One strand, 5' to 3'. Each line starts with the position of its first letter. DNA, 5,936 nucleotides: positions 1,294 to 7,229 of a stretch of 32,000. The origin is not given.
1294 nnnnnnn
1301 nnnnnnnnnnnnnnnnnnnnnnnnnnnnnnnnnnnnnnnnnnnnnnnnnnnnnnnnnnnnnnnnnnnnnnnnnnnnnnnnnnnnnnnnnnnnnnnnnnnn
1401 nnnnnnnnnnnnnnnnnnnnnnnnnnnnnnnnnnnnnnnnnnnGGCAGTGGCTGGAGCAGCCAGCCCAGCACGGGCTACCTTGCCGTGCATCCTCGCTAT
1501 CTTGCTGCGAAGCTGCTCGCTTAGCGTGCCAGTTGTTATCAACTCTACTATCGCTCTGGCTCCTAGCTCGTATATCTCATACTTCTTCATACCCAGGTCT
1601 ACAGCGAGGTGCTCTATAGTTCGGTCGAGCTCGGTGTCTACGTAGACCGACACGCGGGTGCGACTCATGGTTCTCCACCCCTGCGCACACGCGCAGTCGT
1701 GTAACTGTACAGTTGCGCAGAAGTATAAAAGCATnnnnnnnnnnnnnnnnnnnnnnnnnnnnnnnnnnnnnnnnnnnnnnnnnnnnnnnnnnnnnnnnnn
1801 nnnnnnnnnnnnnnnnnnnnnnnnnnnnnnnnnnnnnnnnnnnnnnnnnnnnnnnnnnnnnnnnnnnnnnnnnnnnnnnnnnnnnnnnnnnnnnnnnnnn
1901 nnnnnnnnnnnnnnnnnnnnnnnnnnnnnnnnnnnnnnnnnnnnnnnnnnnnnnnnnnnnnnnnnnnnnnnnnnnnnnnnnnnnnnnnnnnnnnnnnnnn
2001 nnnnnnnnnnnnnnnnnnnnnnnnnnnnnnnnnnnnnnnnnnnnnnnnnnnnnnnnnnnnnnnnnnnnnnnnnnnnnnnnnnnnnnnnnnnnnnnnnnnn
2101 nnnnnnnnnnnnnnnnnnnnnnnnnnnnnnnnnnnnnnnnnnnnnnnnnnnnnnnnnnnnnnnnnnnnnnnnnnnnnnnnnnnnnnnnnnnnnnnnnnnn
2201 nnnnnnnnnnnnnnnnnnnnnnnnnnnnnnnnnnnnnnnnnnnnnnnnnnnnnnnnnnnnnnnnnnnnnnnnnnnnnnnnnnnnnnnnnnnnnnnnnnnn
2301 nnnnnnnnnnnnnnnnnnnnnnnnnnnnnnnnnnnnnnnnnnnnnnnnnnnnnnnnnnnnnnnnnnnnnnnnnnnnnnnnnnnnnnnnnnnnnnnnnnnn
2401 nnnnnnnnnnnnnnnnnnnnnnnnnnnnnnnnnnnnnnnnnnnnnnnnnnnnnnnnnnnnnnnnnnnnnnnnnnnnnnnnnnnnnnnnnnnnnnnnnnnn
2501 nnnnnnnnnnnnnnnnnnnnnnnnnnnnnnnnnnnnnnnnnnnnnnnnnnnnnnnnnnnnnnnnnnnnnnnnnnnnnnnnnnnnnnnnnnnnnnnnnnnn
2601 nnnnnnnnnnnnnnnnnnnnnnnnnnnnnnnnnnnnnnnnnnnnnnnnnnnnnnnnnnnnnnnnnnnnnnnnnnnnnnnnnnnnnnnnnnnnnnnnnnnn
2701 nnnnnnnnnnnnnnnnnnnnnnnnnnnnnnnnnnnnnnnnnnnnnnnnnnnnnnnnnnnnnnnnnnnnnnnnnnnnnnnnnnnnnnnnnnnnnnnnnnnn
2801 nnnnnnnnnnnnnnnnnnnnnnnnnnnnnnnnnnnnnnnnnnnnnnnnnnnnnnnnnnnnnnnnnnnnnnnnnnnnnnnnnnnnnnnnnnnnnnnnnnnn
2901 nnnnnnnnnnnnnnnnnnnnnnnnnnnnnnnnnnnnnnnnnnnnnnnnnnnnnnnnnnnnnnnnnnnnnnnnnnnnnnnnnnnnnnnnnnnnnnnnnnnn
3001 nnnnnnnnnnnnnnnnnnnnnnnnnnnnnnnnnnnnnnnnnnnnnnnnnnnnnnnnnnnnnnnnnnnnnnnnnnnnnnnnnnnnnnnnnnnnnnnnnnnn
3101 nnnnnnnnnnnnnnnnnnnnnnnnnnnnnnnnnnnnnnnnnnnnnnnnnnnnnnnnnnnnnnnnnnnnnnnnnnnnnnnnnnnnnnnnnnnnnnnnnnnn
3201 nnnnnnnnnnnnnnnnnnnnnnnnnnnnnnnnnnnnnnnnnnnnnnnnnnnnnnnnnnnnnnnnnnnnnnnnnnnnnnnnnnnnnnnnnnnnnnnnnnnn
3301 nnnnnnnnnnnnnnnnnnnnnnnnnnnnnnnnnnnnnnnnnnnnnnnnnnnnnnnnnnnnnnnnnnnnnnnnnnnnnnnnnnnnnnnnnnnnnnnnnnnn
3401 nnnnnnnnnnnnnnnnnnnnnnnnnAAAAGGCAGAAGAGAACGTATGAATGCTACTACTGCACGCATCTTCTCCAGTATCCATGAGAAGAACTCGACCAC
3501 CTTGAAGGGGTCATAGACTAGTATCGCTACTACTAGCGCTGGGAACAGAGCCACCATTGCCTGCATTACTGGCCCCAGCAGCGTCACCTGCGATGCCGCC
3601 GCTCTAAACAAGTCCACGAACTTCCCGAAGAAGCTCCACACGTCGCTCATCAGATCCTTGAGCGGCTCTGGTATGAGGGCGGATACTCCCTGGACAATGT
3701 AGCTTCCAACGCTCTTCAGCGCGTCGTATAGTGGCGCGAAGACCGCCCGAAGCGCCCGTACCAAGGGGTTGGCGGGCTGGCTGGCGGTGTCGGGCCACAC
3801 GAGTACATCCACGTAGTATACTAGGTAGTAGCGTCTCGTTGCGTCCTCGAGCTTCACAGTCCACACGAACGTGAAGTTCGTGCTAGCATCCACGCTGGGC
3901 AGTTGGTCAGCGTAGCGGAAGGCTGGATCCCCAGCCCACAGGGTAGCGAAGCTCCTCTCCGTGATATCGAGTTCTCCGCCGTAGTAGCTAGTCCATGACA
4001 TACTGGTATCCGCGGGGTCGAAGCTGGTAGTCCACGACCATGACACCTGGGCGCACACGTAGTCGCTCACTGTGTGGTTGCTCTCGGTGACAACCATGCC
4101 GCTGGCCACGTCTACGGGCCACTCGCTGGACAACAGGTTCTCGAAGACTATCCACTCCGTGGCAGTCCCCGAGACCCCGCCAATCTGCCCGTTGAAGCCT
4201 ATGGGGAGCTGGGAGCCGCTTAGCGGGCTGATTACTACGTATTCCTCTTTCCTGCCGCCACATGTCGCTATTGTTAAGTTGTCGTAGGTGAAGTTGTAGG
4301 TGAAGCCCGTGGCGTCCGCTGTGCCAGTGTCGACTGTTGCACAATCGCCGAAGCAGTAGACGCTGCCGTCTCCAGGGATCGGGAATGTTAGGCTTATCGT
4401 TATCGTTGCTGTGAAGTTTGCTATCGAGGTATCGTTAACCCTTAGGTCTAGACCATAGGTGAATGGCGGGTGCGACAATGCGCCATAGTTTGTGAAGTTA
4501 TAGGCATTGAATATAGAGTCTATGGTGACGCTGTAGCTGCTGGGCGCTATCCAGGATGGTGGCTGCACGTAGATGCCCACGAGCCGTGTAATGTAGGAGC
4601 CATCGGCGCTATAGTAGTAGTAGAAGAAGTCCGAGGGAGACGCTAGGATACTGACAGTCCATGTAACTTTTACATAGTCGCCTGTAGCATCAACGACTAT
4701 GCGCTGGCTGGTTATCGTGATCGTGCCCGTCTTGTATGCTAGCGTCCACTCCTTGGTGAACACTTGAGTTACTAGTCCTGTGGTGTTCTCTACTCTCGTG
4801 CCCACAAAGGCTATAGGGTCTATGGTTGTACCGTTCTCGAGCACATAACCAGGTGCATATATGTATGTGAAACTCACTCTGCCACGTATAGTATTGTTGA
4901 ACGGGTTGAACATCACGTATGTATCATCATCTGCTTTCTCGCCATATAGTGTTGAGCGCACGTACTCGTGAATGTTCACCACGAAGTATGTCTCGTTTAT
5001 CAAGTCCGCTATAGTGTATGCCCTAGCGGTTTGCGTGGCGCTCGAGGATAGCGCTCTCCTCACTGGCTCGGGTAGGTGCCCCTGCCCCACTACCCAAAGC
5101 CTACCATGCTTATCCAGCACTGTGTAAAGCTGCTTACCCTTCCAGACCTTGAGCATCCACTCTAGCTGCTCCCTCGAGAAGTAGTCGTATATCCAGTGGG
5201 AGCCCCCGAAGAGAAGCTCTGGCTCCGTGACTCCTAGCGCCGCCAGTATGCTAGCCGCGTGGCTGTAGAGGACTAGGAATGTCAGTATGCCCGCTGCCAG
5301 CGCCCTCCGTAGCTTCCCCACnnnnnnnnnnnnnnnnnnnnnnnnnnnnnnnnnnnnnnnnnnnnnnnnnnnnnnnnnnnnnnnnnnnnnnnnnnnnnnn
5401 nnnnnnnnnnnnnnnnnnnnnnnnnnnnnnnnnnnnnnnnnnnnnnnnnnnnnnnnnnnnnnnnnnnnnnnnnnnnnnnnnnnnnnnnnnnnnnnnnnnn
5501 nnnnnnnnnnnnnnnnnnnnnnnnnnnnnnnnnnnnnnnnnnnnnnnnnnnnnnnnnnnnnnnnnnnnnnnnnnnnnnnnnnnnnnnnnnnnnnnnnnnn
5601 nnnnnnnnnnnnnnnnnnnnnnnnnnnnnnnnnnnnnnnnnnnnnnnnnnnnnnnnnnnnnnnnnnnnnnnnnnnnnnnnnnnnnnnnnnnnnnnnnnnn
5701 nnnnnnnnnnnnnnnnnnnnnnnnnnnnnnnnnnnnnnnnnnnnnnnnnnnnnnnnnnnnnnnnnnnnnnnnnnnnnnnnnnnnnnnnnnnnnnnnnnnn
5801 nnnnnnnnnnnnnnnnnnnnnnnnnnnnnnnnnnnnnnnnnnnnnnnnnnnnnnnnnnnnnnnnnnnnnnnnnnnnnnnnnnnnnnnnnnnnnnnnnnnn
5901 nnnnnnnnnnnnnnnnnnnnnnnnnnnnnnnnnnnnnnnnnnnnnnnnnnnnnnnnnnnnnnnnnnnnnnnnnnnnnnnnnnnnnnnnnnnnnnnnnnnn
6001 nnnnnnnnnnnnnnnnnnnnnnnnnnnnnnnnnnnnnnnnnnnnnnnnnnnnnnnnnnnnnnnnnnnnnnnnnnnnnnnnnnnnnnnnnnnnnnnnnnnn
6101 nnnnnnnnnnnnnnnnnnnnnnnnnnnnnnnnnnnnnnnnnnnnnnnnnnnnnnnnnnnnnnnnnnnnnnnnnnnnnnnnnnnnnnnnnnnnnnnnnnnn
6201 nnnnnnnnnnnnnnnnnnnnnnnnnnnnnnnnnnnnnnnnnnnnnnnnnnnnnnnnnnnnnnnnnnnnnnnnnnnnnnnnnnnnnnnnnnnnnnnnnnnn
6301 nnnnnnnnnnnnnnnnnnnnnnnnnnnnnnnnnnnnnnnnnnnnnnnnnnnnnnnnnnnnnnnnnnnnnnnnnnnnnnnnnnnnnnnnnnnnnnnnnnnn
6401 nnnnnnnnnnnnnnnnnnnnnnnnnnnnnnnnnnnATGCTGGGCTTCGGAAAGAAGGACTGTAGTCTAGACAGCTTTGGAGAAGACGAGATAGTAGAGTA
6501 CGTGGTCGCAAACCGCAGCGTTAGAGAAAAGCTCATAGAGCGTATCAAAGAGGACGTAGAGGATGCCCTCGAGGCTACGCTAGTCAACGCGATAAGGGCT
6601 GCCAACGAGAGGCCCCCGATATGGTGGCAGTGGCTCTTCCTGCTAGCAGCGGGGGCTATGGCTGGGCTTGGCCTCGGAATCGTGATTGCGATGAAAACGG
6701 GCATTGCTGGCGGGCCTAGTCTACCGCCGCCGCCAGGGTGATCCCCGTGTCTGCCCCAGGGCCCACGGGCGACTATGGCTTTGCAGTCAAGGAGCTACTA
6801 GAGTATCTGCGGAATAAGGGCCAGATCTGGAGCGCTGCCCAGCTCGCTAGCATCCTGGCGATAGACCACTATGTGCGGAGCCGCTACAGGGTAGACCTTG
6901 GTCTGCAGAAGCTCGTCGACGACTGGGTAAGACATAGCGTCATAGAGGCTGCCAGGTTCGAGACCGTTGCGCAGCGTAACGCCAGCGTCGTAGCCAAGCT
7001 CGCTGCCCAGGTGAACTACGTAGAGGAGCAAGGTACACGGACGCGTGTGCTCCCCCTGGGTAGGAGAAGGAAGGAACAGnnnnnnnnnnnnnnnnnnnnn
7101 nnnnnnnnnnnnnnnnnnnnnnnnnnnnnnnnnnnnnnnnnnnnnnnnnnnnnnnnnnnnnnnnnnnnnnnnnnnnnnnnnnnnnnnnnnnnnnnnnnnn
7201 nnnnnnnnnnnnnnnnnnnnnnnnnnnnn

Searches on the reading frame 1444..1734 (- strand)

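Call 10: search_protein_families(library=pfam, proteins=[window:1444-1734:-], max_evalue=0.1)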
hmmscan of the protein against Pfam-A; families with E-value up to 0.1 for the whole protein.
window:1444-1734:- (97 aa): 2 families
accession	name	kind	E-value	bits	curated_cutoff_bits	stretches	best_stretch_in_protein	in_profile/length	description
PF01326.24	PPDK_N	-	0.033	13.9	27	1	16-88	22-94/328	Pyruvate phosphate dikinase, AMP/ATP-binding domain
PF01402.27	RHH_1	-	0.036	14.5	20.5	1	27-48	1-22/39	Ribbon-helix-helix protein, copG family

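Call 11: search_protein_families(library=phrogs, proteins=[window:1444-1734:-], max_evalue=0.1)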
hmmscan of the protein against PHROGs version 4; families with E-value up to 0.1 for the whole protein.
window:1444-1734:- (97 aa): 1 family
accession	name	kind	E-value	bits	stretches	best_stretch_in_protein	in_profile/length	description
phrog_10394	-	unknown function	0.088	13.9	0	25-51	9-36/71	-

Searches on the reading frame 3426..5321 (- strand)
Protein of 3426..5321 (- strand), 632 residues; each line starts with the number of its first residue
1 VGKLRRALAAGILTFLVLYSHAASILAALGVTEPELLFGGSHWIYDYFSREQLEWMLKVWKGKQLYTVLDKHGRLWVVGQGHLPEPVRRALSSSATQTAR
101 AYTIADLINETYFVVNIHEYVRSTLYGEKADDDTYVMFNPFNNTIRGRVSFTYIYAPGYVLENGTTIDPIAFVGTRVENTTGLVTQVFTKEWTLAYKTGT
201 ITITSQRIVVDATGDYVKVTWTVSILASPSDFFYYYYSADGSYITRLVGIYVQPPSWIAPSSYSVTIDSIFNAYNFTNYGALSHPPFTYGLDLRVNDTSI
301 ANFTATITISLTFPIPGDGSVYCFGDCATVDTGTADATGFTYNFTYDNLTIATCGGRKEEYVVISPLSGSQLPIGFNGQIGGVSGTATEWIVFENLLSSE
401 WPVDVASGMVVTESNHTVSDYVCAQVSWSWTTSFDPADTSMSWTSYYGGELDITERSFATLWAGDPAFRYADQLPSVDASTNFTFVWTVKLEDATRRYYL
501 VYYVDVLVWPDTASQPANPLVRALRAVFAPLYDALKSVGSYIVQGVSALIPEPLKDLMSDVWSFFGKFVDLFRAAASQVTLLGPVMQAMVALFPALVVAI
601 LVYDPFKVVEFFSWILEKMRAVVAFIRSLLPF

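Call 10: search_protein_families(library=pfam, proteins=[window:3426-5321:-], max_evalue=0.1)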
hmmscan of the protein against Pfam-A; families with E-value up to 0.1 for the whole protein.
window:3426-5321:- (632 aa): 0 families

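Call 11: search_protein_families(library=phrogs, proteins=[window:3426-5321:-], max_evalue=0.1)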
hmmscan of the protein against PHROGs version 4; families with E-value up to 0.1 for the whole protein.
window:3426-5321:- (632 aa): 0 families

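Call 62: search_dna_similar(query=window:3426-5321:-, collection=phages, mode=protein, max_evalue=0.01)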
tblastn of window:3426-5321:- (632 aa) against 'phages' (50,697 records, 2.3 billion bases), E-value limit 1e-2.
No match.

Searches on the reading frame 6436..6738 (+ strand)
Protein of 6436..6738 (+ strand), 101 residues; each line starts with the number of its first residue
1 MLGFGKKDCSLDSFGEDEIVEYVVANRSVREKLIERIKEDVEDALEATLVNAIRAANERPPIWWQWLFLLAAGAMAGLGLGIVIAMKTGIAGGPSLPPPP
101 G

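Call 10: search_protein_families(library=pfam, proteins=[window:6436-6738:+], max_evalue=0.1)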
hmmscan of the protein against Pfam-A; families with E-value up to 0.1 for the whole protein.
window:6436-6738:+ (101 aa): 1 family
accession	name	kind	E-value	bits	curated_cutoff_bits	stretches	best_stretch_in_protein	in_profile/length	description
PF14715.11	FixP_N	-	0.043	14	24.9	1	53-70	12-29/48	N-terminal domain of cytochrome oxidase-cbb3, FixP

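Call 11: search_protein_families(library=phrogs, proteins=[window:6436-6738:+], max_evalue=0.1)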
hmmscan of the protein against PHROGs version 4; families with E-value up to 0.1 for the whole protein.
window:6436-6738:+ (101 aa): 0 families

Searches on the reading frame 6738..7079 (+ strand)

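Call 10: search_protein_families(library=pfam, proteins=[window:6738-7079:+], max_evalue=0.1)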
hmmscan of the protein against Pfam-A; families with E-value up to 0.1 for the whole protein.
window:6738-7079:+ (114 aa): 1 family
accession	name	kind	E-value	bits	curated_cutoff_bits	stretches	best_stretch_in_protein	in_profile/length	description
PF18552.7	PheRS_DBD1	-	0.045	14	26.2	1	18-44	7-32/59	PheRS DNA binding domain 1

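Call 11: search_protein_families(library=phrogs, proteins=[window:6738-7079:+], max_evalue=0.1)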
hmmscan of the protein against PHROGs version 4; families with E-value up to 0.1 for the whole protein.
window:6738-7079:+ (114 aa): 2 families
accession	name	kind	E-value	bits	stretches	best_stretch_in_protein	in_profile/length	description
phrog_31616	-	unknown function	0.038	14.6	1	51-104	24-77/148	-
phrog_26139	-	unknown function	0.09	13.8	0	12-28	95-111/117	-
